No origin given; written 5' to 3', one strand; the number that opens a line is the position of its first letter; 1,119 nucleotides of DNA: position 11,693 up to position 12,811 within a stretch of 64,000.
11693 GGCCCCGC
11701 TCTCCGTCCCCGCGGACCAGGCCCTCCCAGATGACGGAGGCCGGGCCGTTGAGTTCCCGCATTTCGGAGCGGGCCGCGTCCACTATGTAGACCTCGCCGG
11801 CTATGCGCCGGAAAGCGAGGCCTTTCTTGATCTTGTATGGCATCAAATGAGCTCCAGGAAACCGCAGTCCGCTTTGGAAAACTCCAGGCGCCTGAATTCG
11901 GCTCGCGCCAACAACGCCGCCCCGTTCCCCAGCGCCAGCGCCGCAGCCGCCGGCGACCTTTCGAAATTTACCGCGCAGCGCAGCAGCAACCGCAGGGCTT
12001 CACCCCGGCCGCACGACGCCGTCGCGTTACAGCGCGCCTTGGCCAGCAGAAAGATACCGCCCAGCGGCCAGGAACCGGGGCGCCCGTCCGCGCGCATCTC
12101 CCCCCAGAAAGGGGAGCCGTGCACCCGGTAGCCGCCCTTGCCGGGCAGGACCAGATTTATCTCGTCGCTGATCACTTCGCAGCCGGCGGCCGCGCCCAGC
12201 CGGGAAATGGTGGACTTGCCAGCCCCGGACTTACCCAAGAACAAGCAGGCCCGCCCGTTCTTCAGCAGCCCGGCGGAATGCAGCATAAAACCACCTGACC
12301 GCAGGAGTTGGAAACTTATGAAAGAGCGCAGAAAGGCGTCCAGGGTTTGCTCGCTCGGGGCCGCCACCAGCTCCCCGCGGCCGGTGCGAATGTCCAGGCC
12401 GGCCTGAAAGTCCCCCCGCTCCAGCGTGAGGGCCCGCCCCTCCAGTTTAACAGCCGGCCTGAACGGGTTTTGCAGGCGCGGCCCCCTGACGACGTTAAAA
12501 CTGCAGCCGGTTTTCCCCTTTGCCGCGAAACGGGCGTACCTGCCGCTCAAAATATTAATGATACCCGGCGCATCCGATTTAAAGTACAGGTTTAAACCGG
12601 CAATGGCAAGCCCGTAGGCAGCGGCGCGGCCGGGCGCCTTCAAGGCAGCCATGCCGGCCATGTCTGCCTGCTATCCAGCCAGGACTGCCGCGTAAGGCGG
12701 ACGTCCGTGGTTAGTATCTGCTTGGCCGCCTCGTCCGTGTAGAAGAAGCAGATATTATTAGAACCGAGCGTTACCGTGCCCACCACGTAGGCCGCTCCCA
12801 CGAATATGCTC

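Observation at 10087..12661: Compact RiPP-like cassette: HprK-like kinase, PqqD, 47-aa Cys peptide, soluble S24/S26 peptidase, radical SAM/SPASM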

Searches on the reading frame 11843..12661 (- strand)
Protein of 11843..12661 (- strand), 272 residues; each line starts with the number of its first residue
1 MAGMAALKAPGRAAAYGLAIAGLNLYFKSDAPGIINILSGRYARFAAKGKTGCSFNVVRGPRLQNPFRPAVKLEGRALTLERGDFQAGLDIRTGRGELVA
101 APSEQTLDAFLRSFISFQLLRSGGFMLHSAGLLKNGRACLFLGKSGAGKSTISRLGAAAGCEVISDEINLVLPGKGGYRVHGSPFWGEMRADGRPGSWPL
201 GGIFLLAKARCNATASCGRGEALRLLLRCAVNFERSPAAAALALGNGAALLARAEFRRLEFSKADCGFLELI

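Call 3: search_protein_families(library=ncbifam, proteins=[window:11843-12661:-], max_evalue=0.01)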
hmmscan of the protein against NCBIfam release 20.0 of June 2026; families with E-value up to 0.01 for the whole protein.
window:11843-12661:- (272 aa): 3 families
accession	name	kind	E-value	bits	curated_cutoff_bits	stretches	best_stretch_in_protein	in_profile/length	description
TIGR04249.1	SCM_chp_ScmC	equivalog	1e-10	41.5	125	1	119-233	120-240/292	SynChlorMet cassette protein ScmC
TIGR04352.1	HprK_rel_A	equivalog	2.4e-07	30.2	200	1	125-176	97-148/280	HprK-related kinase A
TIGR04355.1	HprK_rel_B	hypoth_equivalog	2.5e-05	23.6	200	1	111-182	132-202/351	HprK-related kinase B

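Call 4: search_protein_families(library=pfam, proteins=[window:11843-12661:-], max_evalue=0.01)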
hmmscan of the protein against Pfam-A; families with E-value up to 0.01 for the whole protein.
window:11843-12661:- (272 aa): 1 family
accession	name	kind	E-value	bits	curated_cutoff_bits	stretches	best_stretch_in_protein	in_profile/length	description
PF13555.12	AAA_29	-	0.0044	17.2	27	1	118-152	5-38/61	P-loop containing region of AAA domain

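Call 7: find_homologous_proteins(query=window:11843-12661:-)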
Query window:11843-12661:- (272 aa): 200 proteins with E <= 0.001 among 8000 candidates; the best 120 are listed.
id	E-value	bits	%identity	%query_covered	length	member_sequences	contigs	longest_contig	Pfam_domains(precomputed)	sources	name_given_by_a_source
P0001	3.7e-106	373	69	94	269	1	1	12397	PF27840.1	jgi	jgi:hypothetical protein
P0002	7.3e-104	365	71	96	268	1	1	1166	PF27840.1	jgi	-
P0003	1.0e-101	358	66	94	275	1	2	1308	PF27840.1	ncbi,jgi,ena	-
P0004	1.4e-101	358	69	96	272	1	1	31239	PF27840.1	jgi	-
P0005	4.4e-101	356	65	95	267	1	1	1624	PF27840.1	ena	-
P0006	1.3e-100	355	69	97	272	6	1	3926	PF27840.1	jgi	-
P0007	5.1e-100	353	65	100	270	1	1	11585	PF27840.1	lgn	-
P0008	5.7e-100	353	64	97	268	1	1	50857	PF27840.1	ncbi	-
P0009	6.3e-100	353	65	94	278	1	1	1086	PF27840.1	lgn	-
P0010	6.7e-100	352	67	94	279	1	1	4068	PF27840.1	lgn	-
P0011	1.5e-99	351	63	100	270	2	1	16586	PF27840.1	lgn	-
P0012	1.9e-99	351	64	95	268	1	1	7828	PF27840.1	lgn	-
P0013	2.3e-98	347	67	94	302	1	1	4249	PF27840.1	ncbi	-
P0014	2.2e-97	344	64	94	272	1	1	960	PF27840.1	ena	-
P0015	4.3e-97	343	63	94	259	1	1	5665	PF27840.1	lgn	-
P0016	5.8e-97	343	62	100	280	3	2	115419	PF27840.1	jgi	-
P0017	7.4e-97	342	62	100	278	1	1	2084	PF27840.1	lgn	-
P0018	1.2e-96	342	62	100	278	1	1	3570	PF27840.1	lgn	-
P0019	1.5e-96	341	63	99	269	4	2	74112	PF27840.1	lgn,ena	-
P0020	1.5e-96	341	63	94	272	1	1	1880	PF27840.1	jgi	jgi:hypothetical protein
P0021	1.9e-96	341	63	100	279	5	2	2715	PF27840.1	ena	-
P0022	2.1e-96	341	64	94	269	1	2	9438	PF27840.1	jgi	jgi:hypothetical protein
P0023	6.2e-96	339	62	99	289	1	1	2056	PF27840.1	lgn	-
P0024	9.5e-96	339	64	99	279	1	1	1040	PF27840.1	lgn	-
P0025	1.1e-95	339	65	94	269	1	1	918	PF27840.1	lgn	-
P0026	2.6e-95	337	66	94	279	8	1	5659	PF27840.1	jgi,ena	-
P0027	4.9e-95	336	61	97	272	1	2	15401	PF27840.1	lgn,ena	-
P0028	5.1e-95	336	61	95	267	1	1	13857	PF27840.1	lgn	-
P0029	5.7e-95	336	63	95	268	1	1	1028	PF27840.1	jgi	jgi:hypothetical protein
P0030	6.5e-95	336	61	97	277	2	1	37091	PF27840.1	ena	-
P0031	6.6e-95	336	64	97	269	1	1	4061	PF27840.1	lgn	-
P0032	9.3e-95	336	63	98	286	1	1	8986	PF27840.1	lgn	-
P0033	1.1e-94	335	64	94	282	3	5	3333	PF27840.1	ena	-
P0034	1.2e-94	335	63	94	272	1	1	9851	PF27840.1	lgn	-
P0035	1.3e-94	335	62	100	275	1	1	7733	PF27840.1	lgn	-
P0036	1.5e-94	335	62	100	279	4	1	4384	PF27840.1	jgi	-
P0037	1.9e-94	335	62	96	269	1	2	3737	PF27840.1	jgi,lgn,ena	jgi:hypothetical protein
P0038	3.1e-94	334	63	93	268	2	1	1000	PF27840.1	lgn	-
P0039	3.7e-94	334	62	94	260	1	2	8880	PF27840.1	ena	-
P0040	4.7e-94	333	63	94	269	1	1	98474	PF27840.1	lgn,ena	-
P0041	4.9e-94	333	63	94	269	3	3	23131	PF27840.1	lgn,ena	-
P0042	6.2e-94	333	64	94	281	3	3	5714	PF27840.1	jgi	-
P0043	6.5e-94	333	63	96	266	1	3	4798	PF27840.1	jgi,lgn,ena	-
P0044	6.8e-94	333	64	94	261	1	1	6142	PF27840.1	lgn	-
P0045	8.0e-94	332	65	94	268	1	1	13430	PF27840.1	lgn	-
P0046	9.1e-94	332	60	100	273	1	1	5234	PF27840.1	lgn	-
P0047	1.9e-93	331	63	96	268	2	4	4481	PF27840.1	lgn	-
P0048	2.9e-93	331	61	94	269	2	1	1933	PF27840.1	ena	-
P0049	3.1e-93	331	61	94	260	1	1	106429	PF27840.1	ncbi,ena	-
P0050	3.5e-93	330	61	94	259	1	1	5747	PF27840.1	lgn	-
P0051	5.6e-93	330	64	94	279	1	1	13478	PF27840.1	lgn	-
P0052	6.7e-93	329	65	94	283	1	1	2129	PF27840.1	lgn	-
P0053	7.7e-93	329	64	95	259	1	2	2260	PF27840.1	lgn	-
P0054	8.5e-93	329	63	94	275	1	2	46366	PF27840.1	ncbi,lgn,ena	-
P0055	9.3e-93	329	63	94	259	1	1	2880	PF27840.1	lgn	-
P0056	1.6e-92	328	61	95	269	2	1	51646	PF27840.1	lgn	-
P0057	3.8e-92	327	64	94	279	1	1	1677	PF27840.1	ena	-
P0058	4.0e-92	327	61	94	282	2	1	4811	PF27840.1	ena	-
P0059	4.8e-92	327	60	94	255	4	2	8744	PF27840.1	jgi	-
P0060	5.3e-92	327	63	95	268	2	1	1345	PF27840.1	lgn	-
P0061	5.8e-92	326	62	96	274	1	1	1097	PF27840.1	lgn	-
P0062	6.7e-92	326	63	90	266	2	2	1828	PF27840.1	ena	-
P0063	1.1e-91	326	62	94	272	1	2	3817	PF27840.1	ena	-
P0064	1.2e-91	325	61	96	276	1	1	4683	PF27840.1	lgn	-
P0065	1.6e-91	325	62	90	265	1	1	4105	PF27840.1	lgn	-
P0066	1.9e-91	325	63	94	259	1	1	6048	PF27840.1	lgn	-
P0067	2.0e-91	325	61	100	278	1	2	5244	PF27840.1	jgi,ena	-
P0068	2.4e-91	324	62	97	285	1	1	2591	PF27840.1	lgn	-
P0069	2.8e-91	324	63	94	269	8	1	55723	PF27840.1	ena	-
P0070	3.1e-91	324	63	94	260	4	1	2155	PF27840.1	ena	-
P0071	4.7e-91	323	61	96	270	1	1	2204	PF27840.1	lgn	-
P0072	1.0e-90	322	64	94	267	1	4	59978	PF27840.1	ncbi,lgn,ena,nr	ncbi:MAG: hypothetical protein M0025_01095 [Elusimicrobia bacterium]|nr:hypothetical protein [Elusim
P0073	1.0e-90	322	58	99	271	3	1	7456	PF27840.1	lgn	-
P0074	2.1e-90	321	61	95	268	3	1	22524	PF27840.1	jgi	-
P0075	2.2e-90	321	59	97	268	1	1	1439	PF27840.1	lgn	-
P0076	2.4e-90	321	63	94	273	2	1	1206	PF27840.1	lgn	-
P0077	2.5e-90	321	58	99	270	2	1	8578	PF27840.1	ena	-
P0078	2.6e-90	321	61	93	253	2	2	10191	PF27840.1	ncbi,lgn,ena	-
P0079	5.9e-90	320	65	87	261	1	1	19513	PF27840.1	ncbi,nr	ncbi:MAG: hypothetical protein HY550_06740, partial [Elusimicrobia bacterium]|nr:hypothetical protei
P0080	1.1e-89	319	59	100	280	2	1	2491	PF27840.1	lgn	-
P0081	2.1e-89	318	58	99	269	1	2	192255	PF27840.1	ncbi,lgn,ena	-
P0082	2.8e-89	318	61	94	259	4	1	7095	PF27840.1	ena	-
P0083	4.8e-89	317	61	94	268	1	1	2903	PF27840.1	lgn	-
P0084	7.8e-89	316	59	94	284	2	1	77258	PF27840.1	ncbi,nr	ncbi:MAG: hypothetical protein Q7R35_17315 [Elusimicrobiota bacterium]|nr:hypothetical protein [Elus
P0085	9.3e-89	316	60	97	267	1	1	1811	PF27840.1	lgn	-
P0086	1.2e-88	316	60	100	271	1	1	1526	PF27840.1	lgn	-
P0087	2.4e-88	315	59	97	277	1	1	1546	PF27840.1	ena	-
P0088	3.5e-88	314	59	97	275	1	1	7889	PF27840.1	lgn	-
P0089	6.6e-88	313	60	93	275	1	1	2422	PF27840.1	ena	-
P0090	9.0e-88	313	61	93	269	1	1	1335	PF27840.1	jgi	-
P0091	9.6e-88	313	61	93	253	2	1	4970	PF27840.1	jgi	jgi:hypothetical protein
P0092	1.1e-87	312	60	94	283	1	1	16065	PF27840.1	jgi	jgi:hypothetical protein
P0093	1.5e-87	312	60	97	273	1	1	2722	PF27840.1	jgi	jgi:hypothetical protein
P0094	1.5e-87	312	61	94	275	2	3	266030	PF27840.1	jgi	-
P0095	3.0e-87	311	59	93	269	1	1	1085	PF27840.1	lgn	-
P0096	3.1e-87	311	59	94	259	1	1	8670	PF27840.1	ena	-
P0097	8.2e-87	310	60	95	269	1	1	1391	PF27840.1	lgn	-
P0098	8.2e-87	310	60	94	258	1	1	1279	PF27840.1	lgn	-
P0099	1.9e-86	308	61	94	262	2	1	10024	PF27840.1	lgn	-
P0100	2.3e-86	308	60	93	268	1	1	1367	PF27840.1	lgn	-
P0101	3.6e-86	307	62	90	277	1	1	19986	PF27840.1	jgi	jgi:hypothetical protein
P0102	1.1e-85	306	58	96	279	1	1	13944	PF27840.1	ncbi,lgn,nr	ncbi:MAG: hypothetical protein HY796_11215 [Elusimicrobia bacterium]|nr:hypothetical protein [Elusim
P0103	2.0e-85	305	61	94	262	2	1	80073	PF27840.1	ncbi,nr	ncbi:MAG: hypothetical protein M0011_12995 [Elusimicrobia bacterium]|nr:hypothetical protein [Elusim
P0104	5.0e-85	304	60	100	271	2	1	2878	PF27840.1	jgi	-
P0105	5.4e-85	304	60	96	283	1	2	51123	PF27840.1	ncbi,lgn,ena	-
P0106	1.1e-84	303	70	77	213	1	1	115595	PF27840.1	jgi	-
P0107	4.9e-84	300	58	96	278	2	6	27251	PF27840.1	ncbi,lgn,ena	-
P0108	5.3e-84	300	60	95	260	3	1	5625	PF27840.1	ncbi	-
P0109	2.4e-83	298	58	97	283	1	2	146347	PF27840.1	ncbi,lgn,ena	-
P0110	7.6e-83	296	57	96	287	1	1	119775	PF27840.1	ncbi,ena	-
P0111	9.3e-83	296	59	95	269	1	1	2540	PF27840.1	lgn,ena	-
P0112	1.3e-82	296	57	100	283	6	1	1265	PF27840.1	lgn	-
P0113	3.9e-82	294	59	97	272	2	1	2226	PF27840.1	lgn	-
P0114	4.8e-82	294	59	94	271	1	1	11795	PF27840.1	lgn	-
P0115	5.1e-82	294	57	96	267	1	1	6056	PF27840.1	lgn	-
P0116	1.6e-81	292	56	94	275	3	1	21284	PF27840.1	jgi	-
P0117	2.1e-81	292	57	100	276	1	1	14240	PF27840.1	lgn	-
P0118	1.1e-80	289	55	94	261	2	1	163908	PF27840.1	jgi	jgi:hypothetical protein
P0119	1.5e-80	289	58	91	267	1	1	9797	PF27840.1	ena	-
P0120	3.7e-80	288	59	96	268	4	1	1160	PF27840.1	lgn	-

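Call 9: find_encoding_contigs(protein=P0118, flank=8000, max_places=2)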
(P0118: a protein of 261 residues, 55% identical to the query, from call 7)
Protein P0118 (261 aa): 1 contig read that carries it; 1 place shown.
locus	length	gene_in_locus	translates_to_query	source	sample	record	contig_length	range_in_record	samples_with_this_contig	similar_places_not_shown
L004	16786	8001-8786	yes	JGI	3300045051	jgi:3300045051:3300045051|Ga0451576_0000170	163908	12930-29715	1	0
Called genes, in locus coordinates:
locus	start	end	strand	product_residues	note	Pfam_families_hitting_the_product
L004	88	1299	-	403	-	PF00082:Peptidase_S8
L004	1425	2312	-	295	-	PF23195:UBQLN1 (faint)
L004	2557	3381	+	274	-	-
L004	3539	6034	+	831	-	PF13620:CarboxypepD_reg, PF13715:CarbopepD_reg_2 (weak), PF22904:NOMO1-like_2nd (faint)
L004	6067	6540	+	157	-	-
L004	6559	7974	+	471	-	-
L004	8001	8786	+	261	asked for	PF27840:ScmC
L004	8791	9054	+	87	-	PF05402:PqqD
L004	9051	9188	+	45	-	-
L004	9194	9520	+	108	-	-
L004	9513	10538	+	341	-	PF04055:Radical_SAM, PF13186:SPASM (faint)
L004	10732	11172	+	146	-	PF02082:Rrf2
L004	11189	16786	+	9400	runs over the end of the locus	-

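Call 10: find_encoding_contigs(protein=P0081, flank=8000, max_places=2)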
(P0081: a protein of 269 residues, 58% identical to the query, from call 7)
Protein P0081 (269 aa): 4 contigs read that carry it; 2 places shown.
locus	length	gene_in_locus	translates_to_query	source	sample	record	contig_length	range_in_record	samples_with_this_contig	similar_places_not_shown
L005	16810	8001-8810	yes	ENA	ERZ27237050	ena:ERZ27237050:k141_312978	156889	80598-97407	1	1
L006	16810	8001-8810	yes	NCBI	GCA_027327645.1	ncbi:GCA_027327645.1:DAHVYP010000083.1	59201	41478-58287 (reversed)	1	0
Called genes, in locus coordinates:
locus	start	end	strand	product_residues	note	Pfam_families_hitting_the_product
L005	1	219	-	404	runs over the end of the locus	PF00082:Peptidase_S8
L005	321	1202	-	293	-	PF23195:UBQLN1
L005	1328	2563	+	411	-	PF00535:Glycos_transf_2, PF13641:Glyco_tranf_2_3, PF13632:Glyco_trans_2_3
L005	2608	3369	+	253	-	-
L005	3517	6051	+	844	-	PF07963:N_methyl (weak), PF13620:CarboxypepD_reg, PF13715:CarbopepD_reg_2 (faint), PF00932:LTD (weak)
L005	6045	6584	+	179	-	PF07963:N_methyl (weak)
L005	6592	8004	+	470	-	-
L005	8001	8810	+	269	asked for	PF27840:ScmC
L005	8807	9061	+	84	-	PF05402:PqqD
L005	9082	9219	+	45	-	-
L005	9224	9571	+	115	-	-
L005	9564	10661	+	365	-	PF04055:Radical_SAM, PF13186:SPASM (weak)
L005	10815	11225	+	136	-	PF02082:Rrf2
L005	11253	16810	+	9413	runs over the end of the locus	-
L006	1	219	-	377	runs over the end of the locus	?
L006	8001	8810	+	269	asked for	PF27840:ScmC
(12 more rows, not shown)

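Call 16: find_related_loci(query=A1, collection=genome_contigs, flank=9000)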
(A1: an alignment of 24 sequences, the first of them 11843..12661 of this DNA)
Query A1 (272 aa) in genome_contigs; peptide patterns used: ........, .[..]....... (x = any residue, [..] = any of these).
90 stretches matched a pattern; 47 encode a relative of the query (tblastn E <= 1e-3); 47 distinct loci.
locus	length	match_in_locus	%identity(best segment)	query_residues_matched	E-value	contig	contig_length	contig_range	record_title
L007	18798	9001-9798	62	8-272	3e-99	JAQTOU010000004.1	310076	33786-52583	MAG: Elusimicrobiales bacterium isolate STB_10 NODE_70_length_310076_cov_8.856228_Sandtown_B, whole genome shotgun seque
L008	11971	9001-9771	60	16-272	2e-98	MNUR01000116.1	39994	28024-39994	MAG: Elusimicrobia bacterium CG1_02_56_21 cg1_0.2_scaffold_571_c, whole genome shotgun sequence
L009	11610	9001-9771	63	16-272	1e-98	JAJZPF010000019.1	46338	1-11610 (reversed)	MAG: bacterium isolate SKS1.bin115 NODE_1313_length_46338_cov_7.414360, whole genome shotgun sequence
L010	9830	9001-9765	65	18-272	1e-97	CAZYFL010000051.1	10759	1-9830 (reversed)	MAG TPA_asm: uncultured Elusimicrobiaceae bacterium isolate binchicken_co248_98 genome assembly, contig: NODE_8364_lengt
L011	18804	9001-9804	59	17-272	1e-96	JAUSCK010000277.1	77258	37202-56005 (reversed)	MAG: Elusimicrobiota bacterium isolate E14_concoct.bin.112_sub E14_k141_1354678, whole genome shotgun sequence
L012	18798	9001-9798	64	8-272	1e-96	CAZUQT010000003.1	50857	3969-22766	MAG TPA_asm: uncultured Elusimicrobiaceae bacterium isolate SRP302447_co3_112 genome assembly, contig: NODE_1787_length_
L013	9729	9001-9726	65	8-244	2e-94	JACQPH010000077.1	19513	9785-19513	MAG: Elusimicrobia bacterium isolate NC_groundwater_1302_Ag_S-0.2um_62_53 S_p2_S4_coassembly_k141_1876157, whole genome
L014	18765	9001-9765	61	18-272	1e-93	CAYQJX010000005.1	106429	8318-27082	MAG TPA_asm: uncultured Elusimicrobiaceae bacterium isolate binchicken_co266_98 genome assembly, contig: NODE_451_length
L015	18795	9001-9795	69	8-272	2e-93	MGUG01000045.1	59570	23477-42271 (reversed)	MAG: Elusimicrobia bacterium GWC2_64_44 gwc2_scaffold_466, whole genome shotgun sequence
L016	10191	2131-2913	60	12-272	3e-96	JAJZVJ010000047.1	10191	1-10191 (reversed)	MAG: bacterium isolate SKS5.bin41 NODE_12676_length_10191_cov_1.403120, whole genome shotgun sequence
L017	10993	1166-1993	58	12-271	2e-92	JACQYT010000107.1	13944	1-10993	MAG: Elusimicrobia bacterium isolate NC_groundwater_1548_Pr4_S-0.65um_54_32 SR1-18-Sp65_coassembly_scaffold_251064, whol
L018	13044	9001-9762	61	18-272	2e-90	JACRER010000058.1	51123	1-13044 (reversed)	MAG: Elusimicrobia bacterium isolate NC_groundwater_1704_Pr3_B-0.1um_62_14 SR-2_scaffold_141_2507353, whole genome shotg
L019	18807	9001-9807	58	4-272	2e-88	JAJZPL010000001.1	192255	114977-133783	MAG: bacterium isolate SKS1.bin123 NODE_71_length_192255_cov_2.925706, whole genome shotgun sequence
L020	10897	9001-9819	59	1-272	2e-87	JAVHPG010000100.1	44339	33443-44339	MAG: Elusimicrobiales bacterium isolate WB_59_14 NODE_215_length_44339_cov_8.872866, whole genome shotgun sequence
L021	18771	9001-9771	61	17-272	2e-87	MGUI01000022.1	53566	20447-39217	MAG: Elusimicrobia bacterium GWD2_63_28 gwd2_scaffold_197, whole genome shotgun sequence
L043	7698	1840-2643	35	12-272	8e-52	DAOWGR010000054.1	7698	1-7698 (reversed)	MAG TPA_asm: Elusimicrobiota bacterium isolate CSMAG_1996 CSMAG_1996_k141_5510628_length_7698_cov_8.5762, whole genome s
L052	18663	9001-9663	35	41-262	3e-35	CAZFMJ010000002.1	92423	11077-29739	MAG TPA_asm: uncultured Elusimicrobiales bacterium isolate SRP062349_co5_12 genome assembly, contig: NODE_29_length_9242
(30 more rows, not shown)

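Call 22: search_solved_structures(query=A1, max_evalue=1, show_alignments=2)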
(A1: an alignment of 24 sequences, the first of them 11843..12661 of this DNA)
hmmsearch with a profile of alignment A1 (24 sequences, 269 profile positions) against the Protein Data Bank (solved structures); distinct sequences matched with E-value up to 1: 93 (the best 60 are shown).
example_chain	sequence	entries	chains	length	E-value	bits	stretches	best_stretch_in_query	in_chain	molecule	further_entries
6c2u_A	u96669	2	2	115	6.2e-06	28.7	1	137-177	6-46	phosphate-loop protein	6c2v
6fn4_A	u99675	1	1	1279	0.004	19.5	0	130-152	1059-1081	Apo form of Human-mouse chimeric ABCB1 (ABCB1HM) in complex with Antigen binding fragment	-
6fn1_A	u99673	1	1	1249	0.004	19.5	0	130-152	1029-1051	Human-mouse chimeric ABCB1 (ABCBHM)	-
9nlh_H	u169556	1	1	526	0.0043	19.4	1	138-172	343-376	YheS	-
9iuk_A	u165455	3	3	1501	0.0051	19.2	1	123-167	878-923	Pleiotropic ABC efflux transporter of multiple drugs CDR1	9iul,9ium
9vvi_W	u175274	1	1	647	0.0067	18.8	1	138-172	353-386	Probable ATP-binding protein YheS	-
8jwi_A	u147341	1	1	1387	0.0089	18.4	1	130-167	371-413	Multidrug resistance protein 1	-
8jvh_A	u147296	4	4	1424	0.0093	18.3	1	130-167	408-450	Multidrug resistance protein 1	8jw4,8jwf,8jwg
9ws4_A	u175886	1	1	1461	0.0097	18.3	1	130-167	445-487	Multidrug resistance protein 1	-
1j3b_A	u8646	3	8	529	0.017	17.5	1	112-150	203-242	ATP-dependent phosphoenolpyruvate carboxykinase | Phosphoenolpyruvate carboxykinase [ATP]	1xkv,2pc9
8s7v_K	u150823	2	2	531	0.044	16.1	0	138-155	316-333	Glycine betaine/carnitine/choline transport ATP-binding protein OpuCA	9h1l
1ygg_A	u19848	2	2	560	0.081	15.2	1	111-151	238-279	phosphoenolpyruvate carboxykinase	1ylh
4loa_A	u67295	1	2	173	0.085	15.2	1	134-156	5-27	De-novo design amidase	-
5ko2_A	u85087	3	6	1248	0.13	14.6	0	130-152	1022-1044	Multidrug resistance protein 1A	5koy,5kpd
1ii2_A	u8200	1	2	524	0.13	14.6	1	123-150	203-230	PHOSPHOENOLPYRUVATE CARBOXYKINASE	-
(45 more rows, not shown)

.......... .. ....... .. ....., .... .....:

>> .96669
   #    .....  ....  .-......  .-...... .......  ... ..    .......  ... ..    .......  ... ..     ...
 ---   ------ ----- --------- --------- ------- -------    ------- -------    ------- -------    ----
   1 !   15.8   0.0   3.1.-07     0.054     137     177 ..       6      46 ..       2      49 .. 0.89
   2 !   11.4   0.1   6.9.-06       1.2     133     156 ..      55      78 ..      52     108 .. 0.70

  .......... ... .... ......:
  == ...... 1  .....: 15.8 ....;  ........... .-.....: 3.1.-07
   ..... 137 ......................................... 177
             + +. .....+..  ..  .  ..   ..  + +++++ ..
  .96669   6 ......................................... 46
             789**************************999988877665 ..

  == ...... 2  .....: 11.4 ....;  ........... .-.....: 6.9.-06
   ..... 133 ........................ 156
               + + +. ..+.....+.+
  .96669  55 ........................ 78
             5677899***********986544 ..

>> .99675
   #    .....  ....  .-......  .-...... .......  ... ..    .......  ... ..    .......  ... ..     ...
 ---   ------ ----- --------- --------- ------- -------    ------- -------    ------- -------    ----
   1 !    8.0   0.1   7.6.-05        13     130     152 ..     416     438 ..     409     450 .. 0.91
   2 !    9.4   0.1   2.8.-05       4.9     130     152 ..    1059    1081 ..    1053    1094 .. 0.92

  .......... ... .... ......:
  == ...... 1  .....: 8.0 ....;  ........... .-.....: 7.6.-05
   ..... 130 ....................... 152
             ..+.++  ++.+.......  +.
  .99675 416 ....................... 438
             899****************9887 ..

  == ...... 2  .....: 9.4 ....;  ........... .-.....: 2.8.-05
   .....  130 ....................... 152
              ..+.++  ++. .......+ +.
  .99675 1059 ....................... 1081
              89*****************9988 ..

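Call 30: predict_structure(alignment_id=A1)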
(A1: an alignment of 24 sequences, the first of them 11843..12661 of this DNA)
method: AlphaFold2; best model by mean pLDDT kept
length: 272 residues; sequences in the alignment: 24
mean_pLDDT: 89.5   pTM: 0.87
mean pLDDT of the five models: 89.5, 88.6, 88.4, 79.2, 66.0
residues with pLDDT >= 90: 203; 70-90: 46; 50-70: 14; < 50: 9
segments of 3 or more residues with pLDDT < 50: 1-5, 189-191
pLDDT, mean of each block of 10 residues (from residue 1): 48 86 92 89 86 92 72 95 93 96 91 96 96 95 91 92 91 95 73 81 96 95 95 93 97 96 94 91
secondary structure, 60 per line:
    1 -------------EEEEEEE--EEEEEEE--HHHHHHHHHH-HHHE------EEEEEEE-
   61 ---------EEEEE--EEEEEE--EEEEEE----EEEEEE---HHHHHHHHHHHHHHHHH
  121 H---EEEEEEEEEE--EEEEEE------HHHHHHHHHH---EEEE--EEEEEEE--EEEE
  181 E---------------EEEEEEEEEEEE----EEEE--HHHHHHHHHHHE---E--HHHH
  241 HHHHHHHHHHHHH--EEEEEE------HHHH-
elements in order: E14-20 E23-29 H32-41 E53-59 E70-74 E77-82 E85-90 E95-100 H104-121 E125-134 E137-142 H149-158 E162-165 E168-174 E177-181 E197-208 E213-216 H219-229 H237-253 E256-261 H268-271
